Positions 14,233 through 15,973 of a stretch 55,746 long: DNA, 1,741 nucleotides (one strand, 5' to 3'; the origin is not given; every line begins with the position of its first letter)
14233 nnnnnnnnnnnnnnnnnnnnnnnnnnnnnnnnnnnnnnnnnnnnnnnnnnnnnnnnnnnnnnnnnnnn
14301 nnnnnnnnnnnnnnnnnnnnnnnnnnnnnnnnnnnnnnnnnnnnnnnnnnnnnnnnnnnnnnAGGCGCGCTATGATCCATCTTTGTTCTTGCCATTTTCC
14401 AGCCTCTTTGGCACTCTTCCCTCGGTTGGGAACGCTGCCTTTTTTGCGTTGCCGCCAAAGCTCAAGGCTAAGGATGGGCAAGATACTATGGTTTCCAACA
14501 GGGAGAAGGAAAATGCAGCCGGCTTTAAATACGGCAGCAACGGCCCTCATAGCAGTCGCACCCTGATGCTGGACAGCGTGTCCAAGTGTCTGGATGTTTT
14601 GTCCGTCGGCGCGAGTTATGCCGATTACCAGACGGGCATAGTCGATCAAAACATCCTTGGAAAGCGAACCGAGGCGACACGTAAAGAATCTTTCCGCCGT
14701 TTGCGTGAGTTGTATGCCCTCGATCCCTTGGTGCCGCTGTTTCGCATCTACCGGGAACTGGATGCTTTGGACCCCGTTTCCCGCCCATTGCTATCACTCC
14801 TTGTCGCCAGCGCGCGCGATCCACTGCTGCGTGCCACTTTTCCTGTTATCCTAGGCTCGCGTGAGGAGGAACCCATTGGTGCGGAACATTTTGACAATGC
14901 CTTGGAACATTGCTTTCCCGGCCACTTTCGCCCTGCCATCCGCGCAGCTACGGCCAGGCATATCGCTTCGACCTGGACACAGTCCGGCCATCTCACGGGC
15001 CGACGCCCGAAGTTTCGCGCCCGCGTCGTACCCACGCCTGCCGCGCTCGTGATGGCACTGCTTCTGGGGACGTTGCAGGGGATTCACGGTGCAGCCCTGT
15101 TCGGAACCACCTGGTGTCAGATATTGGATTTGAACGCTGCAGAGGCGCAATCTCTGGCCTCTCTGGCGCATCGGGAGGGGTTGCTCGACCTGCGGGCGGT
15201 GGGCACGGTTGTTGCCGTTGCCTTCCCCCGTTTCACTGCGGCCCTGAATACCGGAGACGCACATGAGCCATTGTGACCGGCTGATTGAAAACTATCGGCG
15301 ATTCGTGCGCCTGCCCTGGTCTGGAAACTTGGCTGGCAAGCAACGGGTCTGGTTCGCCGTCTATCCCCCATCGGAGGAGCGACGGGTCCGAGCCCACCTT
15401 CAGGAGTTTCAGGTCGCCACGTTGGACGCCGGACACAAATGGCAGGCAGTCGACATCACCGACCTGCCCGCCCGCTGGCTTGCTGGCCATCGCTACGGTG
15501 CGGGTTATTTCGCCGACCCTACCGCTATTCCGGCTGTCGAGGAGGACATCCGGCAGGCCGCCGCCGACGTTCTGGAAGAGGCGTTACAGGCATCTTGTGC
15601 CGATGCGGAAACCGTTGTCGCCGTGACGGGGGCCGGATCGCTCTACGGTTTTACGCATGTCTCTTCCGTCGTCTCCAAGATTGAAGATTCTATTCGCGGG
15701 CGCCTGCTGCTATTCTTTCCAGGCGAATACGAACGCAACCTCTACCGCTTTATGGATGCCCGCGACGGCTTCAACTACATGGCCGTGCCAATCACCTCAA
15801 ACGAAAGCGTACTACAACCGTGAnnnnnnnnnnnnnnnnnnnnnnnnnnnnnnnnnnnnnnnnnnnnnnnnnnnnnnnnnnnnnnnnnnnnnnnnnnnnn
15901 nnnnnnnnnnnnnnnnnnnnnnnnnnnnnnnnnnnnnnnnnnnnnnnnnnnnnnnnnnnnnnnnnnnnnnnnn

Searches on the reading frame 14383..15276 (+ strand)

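Call 3: search_protein_families(library=pfam, proteins=[window:14383-15276:+], max_evalue=0.1)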
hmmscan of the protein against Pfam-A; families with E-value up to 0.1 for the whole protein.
window:14383-15276:+ (297 aa): 1 family
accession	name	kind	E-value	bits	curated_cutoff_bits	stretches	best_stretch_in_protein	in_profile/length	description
PF08849.17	BrxA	-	0.083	13.1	23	0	59-107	10-58/184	BrxA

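Call 4: search_protein_families(library=padloc, proteins=[window:14383-15276:+], max_evalue=0.1)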
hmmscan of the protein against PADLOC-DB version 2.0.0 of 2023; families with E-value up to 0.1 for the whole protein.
window:14383-15276:+ (297 aa): 3 families
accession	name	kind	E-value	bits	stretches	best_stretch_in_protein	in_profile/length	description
PDLC02450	BrxA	-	1.6e-79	264.9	1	41-287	6-252/259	BrxA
PDLC02453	BrxA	-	3.9e-44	149.6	1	46-285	167-406/421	BrxA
PDLC02455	BrxA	-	4.7e-17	60.4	1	80-282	17-219/226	BrxA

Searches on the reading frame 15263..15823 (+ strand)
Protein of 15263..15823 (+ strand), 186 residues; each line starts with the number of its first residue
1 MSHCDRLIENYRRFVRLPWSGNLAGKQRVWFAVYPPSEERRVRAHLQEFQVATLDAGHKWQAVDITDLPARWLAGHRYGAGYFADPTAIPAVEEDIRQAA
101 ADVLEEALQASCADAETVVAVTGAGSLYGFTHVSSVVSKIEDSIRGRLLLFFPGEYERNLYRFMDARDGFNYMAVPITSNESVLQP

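Call 3: search_protein_families(library=pfam, proteins=[window:15263-15823:+], max_evalue=0.1)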
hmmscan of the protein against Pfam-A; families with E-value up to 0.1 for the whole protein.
window:15263-15823:+ (186 aa): 1 family
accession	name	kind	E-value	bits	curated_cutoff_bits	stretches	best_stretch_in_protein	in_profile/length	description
PF08747.16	BrxB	-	6.6e-07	29.8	26.8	1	103-172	48-119/124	BREX protein BrxB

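Call 4: search_protein_families(library=padloc, proteins=[window:15263-15823:+], max_evalue=0.1)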
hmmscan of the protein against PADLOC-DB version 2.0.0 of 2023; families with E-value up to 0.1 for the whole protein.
window:15263-15823:+ (186 aa): 6 families
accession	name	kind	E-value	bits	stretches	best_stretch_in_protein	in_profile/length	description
PDLC02469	BrxB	-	4.2e-66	220.1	1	1-181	1-182/184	BrxB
PDLC02463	BrxB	-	6.4e-08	30.9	1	30-178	34-190/193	BrxB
PDLC02459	BrxB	-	7.6e-05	20.6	1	91-164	112-189/203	BrxB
PDLC02462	BrxB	-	7.8e-05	20.7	1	103-175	122-196/202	BrxB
PDLC02467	BrxB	-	0.01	13.6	1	110-169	115-175/193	BrxB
PDLC02461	BrxB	-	0.038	11.6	1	101-159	113-171/200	BrxB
